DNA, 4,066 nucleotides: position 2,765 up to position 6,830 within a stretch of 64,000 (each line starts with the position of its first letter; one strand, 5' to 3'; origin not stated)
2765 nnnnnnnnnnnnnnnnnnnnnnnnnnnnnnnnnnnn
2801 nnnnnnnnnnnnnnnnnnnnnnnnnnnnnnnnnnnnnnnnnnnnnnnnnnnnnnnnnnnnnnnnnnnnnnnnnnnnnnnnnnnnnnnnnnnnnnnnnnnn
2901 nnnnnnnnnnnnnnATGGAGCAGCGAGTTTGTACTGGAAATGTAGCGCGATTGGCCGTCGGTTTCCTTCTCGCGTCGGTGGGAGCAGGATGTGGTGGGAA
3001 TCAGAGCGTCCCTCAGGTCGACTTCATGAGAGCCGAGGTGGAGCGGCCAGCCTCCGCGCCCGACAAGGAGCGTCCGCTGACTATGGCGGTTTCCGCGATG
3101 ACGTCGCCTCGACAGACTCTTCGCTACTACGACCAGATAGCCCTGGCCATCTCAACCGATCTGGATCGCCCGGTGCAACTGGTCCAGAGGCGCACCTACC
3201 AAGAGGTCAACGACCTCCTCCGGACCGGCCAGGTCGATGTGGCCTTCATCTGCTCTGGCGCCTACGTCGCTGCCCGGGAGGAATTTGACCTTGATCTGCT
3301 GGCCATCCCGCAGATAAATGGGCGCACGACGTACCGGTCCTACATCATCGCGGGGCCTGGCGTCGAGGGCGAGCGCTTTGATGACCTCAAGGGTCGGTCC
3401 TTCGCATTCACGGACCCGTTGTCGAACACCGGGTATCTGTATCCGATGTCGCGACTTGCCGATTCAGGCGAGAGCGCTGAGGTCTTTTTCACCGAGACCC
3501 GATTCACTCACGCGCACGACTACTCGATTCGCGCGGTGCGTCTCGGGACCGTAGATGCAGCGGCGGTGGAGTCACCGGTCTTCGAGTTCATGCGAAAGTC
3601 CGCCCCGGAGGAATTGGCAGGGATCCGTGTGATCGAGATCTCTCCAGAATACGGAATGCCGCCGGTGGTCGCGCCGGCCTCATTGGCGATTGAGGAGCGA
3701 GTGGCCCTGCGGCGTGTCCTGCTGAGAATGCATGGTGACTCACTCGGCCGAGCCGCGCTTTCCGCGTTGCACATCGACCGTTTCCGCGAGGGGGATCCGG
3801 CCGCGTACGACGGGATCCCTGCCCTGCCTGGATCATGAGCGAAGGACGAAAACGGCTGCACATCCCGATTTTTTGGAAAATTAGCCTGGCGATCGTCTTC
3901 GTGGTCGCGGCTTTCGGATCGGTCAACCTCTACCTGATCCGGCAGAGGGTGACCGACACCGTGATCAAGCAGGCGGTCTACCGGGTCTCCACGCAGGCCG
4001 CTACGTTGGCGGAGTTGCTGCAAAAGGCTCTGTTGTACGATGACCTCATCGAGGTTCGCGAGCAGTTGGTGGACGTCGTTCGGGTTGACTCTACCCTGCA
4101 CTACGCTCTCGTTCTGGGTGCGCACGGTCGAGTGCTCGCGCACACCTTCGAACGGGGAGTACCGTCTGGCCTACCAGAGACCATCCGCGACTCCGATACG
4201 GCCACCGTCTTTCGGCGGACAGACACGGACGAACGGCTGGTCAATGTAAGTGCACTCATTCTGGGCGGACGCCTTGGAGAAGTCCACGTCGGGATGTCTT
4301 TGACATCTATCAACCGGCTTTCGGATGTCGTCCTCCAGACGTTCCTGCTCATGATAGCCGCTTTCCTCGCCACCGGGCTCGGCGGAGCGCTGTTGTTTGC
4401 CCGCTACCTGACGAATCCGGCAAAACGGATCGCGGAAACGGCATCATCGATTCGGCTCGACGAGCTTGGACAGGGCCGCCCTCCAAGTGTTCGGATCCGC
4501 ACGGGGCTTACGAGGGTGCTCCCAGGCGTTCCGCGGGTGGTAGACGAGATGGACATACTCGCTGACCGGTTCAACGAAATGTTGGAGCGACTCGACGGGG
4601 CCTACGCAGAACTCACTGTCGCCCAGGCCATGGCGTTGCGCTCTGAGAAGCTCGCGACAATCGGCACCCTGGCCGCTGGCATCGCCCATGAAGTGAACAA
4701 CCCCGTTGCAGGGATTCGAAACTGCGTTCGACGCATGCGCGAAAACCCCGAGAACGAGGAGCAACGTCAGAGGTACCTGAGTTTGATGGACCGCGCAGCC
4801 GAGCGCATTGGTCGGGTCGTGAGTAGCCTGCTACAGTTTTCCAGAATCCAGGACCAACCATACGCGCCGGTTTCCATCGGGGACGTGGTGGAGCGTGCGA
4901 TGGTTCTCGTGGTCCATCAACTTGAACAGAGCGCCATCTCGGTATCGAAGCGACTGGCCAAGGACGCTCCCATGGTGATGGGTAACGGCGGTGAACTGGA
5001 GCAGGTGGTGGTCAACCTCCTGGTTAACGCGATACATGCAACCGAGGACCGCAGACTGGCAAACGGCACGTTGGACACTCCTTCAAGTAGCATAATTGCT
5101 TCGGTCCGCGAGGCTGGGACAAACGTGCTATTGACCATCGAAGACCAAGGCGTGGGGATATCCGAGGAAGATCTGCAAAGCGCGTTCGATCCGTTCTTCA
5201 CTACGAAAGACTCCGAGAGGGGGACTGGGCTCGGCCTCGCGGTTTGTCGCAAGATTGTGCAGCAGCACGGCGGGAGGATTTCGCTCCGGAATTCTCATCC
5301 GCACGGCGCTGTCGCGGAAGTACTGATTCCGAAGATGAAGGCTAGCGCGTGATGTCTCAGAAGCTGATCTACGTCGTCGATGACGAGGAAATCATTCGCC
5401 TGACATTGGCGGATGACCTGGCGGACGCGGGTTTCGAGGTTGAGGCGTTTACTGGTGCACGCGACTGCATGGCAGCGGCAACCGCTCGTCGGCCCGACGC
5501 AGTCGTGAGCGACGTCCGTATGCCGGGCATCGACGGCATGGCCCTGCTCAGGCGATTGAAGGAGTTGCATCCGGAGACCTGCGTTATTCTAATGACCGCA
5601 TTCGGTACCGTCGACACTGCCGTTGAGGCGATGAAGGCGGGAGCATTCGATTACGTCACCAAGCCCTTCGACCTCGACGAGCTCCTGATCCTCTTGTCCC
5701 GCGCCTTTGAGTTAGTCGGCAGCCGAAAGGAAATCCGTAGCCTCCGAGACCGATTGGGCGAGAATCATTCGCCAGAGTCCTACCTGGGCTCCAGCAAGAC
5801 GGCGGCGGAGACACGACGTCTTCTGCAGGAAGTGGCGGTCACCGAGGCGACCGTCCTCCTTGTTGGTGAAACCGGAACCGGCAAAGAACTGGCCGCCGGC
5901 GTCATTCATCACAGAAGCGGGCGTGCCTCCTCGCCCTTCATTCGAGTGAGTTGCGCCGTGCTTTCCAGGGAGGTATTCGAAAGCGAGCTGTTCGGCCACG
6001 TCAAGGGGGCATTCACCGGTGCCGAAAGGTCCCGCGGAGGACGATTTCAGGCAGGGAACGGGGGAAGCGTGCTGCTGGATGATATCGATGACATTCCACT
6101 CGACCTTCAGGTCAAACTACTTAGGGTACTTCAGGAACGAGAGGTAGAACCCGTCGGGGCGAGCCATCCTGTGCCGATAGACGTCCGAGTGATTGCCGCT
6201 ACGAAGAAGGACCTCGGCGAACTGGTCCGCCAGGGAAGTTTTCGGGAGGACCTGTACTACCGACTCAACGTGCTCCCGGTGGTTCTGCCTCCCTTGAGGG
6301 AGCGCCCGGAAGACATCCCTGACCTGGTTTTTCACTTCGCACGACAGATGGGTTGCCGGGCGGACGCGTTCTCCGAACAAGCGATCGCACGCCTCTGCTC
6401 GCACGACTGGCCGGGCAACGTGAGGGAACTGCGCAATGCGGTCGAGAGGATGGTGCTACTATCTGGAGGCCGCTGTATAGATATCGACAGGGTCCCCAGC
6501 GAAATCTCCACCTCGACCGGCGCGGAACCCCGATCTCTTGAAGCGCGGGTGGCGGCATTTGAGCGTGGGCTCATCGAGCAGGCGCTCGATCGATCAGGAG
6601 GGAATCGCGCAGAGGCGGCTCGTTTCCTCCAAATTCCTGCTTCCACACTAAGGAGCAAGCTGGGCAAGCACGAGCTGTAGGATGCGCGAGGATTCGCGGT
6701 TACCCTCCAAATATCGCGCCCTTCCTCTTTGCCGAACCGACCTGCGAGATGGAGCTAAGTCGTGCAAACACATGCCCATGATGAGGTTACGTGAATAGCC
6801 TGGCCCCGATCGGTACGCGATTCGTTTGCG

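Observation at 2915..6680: AioXSR/ArxXSR-like three-gene regulatory unit (PhnD-like binding protein + sensor kinase + sigma-54-dependent regulator) upstream of a molybdoenzyme operon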

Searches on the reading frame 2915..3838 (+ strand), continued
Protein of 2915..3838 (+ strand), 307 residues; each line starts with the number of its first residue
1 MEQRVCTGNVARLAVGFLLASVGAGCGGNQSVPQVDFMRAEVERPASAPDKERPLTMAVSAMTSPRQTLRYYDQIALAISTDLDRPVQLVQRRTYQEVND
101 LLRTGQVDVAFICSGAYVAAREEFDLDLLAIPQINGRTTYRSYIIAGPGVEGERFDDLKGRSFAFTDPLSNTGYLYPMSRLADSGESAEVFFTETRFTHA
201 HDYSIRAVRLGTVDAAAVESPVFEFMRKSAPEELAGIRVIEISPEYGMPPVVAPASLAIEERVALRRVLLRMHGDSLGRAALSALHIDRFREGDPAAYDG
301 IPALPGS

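Call 58: find_encoding_contigs(protein=P0123, flank=10000, max_places=3)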
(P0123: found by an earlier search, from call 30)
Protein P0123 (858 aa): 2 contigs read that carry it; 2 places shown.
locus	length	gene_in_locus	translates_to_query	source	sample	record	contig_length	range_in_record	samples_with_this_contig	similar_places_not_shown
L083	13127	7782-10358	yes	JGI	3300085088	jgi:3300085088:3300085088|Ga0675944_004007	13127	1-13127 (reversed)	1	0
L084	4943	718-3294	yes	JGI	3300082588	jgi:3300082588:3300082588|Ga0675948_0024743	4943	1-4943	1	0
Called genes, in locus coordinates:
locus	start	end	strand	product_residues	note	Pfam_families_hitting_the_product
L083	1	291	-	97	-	?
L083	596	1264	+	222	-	PF10387:DUF2442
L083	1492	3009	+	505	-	PF00672:HAMP (faint), PF00512:HisKA, PF02518:HATPase_c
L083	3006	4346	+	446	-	PF00072:Response_reg, PF00158:Sigma54_activat, PF14532:Sigma54_activ_2, PF07728:AAA_5, PF25601:AAA_lid_14, PF02954:HTH_8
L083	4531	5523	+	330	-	PF04055:Radical_SAM, PF13353:Fer4_12 (weak), PF06463:Mob_synth_C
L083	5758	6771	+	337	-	-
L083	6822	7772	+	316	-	PF03916:NrfD, PF14589:NrfD_2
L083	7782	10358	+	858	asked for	PF04879:Molybdop_Fe4S4, PF00384:Molybdopterin, PF01568:Molydop_binding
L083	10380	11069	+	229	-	PF13247:Fer4_11, PF00037:Fer4 (weak), PF12797:Fer4_2 (weak), PF12837:Fer4_6 (weak), PF13237:Fer4_10 (weak), PF12838:Fer4_7, PF13187:Fer4_9, PF13247:Fer4_11 (weak)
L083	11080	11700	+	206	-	PF02613:Nitrate_red_del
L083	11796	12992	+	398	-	PF01168:Ala_racemase_N, PF00842:Ala_racemase_C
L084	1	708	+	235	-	?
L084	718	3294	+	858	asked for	PF04879:Molybdop_Fe4S4, PF00384:Molybdopterin, PF01568:Molydop_binding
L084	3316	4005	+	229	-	PF13247:Fer4_11, PF00037:Fer4 (weak), PF12797:Fer4_2 (weak), PF12837:Fer4_6 (weak), PF13237:Fer4_10 (weak), PF12838:Fer4_7, PF13187:Fer4_9, PF13247:Fer4_11 (weak)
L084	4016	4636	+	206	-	PF02613:Nitrate_red_del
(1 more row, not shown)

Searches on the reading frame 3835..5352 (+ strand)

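Call 3: search_protein_families(library=pfam, proteins=[window:3835-5352:+])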
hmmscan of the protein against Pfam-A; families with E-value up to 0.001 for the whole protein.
window:3835-5352:+ (505 aa): 4 families
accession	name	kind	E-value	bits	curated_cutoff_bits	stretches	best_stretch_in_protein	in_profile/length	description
PF02518.31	HATPase_c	-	8.6e-23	81.3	26.4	1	387-500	5-109/111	Histidine kinase-, DNA gyrase B-, and HSP90-like ATPase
PF00512.31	HisKA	-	2e-14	53.8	26.9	1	277-340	3-65/66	His Kinase A (phospho-acceptor) domain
PF00672.30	HAMP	-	0.00027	21.6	25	0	187-253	1-51/53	HAMP domain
PF14501.12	HATPase_c_5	-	0.00052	20.3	22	1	389-487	7-91/102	GHKL domain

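Call 4: search_protein_families(library=ncbifam, proteins=[window:3835-5352:+])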
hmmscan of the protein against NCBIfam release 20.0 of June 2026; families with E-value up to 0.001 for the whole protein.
window:3835-5352:+ (505 aa): 82 families (the best 25 are shown)
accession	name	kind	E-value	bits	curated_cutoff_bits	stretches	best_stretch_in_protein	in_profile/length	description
NF008468.0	PRK11360.1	equivalog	6.8e-57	193.2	646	1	267-502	387-610/616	two-component system sensor histidine kinase AtoS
NF007688.0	PRK10364.1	equivalog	1.7e-47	162.2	479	1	265-500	230-451/460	two-component system sensor histidine kinase ZraS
NF052574.1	HisKinEspCMyxo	equivalog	1.2e-45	156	1200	1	264-502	405-639/785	serine histidine kinase EspC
NF010411.0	PRK13837.1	equivalog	2e-44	151.8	647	1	268-502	442-677/828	two-component system VirA-like sensor kinase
NF047466.1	hybrid_RR_LvrB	exception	9.8e-36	123.7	500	1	268-486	144-362/377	hybrid histidine kinase/response regulator LvrB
NF053867.1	SprKinKinDBac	equivalog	5.1e-33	114.3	775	1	270-501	280-498/500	sporulation kinase KinD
NF046020.1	HisKinCckABruc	equivalog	3e-32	111.4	1000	1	269-502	473-709/868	cell cycle histidine kinase CckA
NF046026.1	HisKinCckACaul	equivalog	2.3e-31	108.6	1000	1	269-503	295-535/678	cell cycle histidine kinase CckA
NF038348.1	T2SS_HK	subfamily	2.4e-31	108.8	450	2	322-499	408-572/574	histidine kinase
NF047497.1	HK_LIC_12097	equivalog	6.6e-31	107.3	500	1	266-488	140-355/367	LIC_12097 family sensor histidine kinase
NF008312.0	PRK11100.1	equivalog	2.9e-30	105.5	356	1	148-500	162-474/477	two-component system sensor histidine kinase CreC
NF046044.1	PnpS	equivalog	1.6e-29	103.2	400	1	281-498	175-389/390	two-component system histidine kinase PnpS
NF052573.1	HisKinEspAMyxo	equivalog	6.3e-29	100.5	1400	1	263-499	371-610/755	serine histidine kinase EspA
NF010076.0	PRK13557.1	subfamily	5.1e-27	94.5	631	1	269-502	156-396/540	histidine kinase famiy protein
NF047496.1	HK_LIC11548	equivalog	5.2e-27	94.8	750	1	237-491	328-580/589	LIC_11548 family sensor histidine kinase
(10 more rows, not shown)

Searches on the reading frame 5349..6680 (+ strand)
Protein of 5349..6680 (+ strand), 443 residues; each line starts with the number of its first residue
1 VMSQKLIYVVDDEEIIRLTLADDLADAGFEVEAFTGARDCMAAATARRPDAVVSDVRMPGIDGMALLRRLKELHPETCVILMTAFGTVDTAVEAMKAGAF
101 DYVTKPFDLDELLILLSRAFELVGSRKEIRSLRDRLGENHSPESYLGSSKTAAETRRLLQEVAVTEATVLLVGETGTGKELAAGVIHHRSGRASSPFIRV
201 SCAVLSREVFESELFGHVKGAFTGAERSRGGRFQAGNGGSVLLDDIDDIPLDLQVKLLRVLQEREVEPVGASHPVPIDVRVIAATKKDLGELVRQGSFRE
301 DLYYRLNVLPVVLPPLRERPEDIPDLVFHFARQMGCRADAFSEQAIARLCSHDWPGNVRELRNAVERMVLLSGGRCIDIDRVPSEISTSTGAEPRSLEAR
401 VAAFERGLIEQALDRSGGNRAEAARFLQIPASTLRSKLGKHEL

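Call 3: search_protein_families(library=pfam, proteins=[window:5349-6680:+])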
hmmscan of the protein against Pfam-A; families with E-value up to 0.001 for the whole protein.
window:5349-6680:+ (443 aa): 7 families
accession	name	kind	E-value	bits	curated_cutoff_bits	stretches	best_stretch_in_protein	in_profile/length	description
PF00158.32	Sigma54_activat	-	5.2e-63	212.1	20.2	1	147-311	3-167/168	Sigma-54 interaction domain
PF00072.30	Response_reg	-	4.9e-29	101.2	30.2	1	7-113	1-107/111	Response regulator receiver domain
PF25601.1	AAA_lid_14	-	5.7e-22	77.8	27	1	317-394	1-82/87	AAA+ ATPase lid domain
PF14532.12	Sigma54_activ_2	-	3e-18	66.8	25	1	146-316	1-138/138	Sigma-54 interaction domain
PF02954.25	HTH_8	-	1.4e-12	47.5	22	1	402-440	3-41/42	Bacterial regulatory protein, Fis family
PF07728.20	AAA_5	-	5.6e-07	30.1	22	1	169-285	2-121/139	AAA domain (dynein-related subfamily)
PF00004.35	AAA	-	0.0009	20.1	21.2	0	169-286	1-109/131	ATPase family associated with various cellular activities (AAA)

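Call 4: search_protein_families(library=ncbifam, proteins=[window:5349-6680:+])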
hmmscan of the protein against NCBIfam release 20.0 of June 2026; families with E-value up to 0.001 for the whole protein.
window:5349-6680:+ (443 aa): 113 families (the best 25 are shown)
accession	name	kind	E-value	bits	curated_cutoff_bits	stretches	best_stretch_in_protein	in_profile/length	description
NF008469.0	PRK11361.1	equivalog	6.2e-131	437.3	714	1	1-439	1-452/461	acetoacetate metabolism transcriptional regulator AtoC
TIGR01818.1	ntrC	equivalog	9.2e-127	423.6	558.6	1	7-390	1-386/463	nitrogen regulation protein NR(I)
NF008176.1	PRK10923.1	equivalog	8.4e-109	364.2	620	1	2-394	1-393/469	nitrogen regulation protein NR(I)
NF051870.1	NAssimRespRegNtrX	equivalog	1.4e-107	360.4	600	1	7-438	4-447/452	nitrogen assimilation response regulator NtrX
NF007689.0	PRK10365.1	equivalog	3.3e-104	349.1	760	1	6-439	6-440/441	sigma-54-dependent response regulator transcription factor ZraR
TIGR02915.1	PEP_resp_reg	equivalog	2.7e-100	336.3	502.6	1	8-443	2-444/445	PEP-CTERM-box response regulator transcription factor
NF041946.1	LuxO_transreg_Vib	equivalog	3.9e-99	332.5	800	1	24-397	16-391/463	quorum-sensing sigma-54 dependent transcriptional regulator LuxO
NF011695.0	PRK15115.1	equivalog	2.3e-96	323.3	763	1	4-443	7-438/445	two-component system response regulator GlrR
NF041552.1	TF_PrdR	equivalog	4.2e-95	319.2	795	1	140-440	264-575/577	sigma-54 dependent transcriptional regulator PrdR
TIGR01817.1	nifA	equivalog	1.8e-92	310.8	528.85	1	140-382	193-438/534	nif-specific transcriptional activator NifA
NF003451.0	PRK05022.1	equivalog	2.1e-87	294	476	1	138-435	185-502/512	nitric oxide reductase transcriptional regulator NorR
NF050807.1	TransRegFlbDCaul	equivalog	2.9e-87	293.4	750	1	48-440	45-437/454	sigma-54-dependent transcriptional regulator FlbD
NF038308.1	RNA_repair_RtcR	equivalog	3.5e-86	290.1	650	1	89-396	124-446/530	RNA repair transcriptional activator RtcR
NF049963.1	RespRegFlgRCampy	domain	3.9e-83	279.7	750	1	9-443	5-429/429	fla regulon two-component system response regulator FlgR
NF011953.0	PRK15424.1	equivalog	6.4e-77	259.4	703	1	130-439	206-532/538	propionate catabolism operon regulatory protein PrpR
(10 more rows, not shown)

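Call 30: list_cluster_members(proteins=[P0001, window:5349-6680:+, window:10187-12763:+, window:8167-9177:+])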
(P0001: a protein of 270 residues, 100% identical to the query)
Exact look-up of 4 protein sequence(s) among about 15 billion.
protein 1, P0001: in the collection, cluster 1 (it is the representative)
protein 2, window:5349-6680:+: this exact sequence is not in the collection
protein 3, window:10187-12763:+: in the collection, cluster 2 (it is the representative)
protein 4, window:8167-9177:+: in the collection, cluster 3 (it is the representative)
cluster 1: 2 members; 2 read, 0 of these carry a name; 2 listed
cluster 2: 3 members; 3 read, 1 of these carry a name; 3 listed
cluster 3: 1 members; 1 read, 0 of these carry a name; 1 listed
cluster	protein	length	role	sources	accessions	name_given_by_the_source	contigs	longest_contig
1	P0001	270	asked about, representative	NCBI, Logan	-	-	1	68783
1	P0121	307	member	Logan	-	-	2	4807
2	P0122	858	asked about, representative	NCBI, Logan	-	-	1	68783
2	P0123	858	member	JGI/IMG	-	anaerobic selenocysteine-containing dehydrogenase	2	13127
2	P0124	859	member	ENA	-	-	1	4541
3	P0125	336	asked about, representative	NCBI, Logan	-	-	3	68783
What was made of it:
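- Tried and rejected: No names were returned (call 30).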
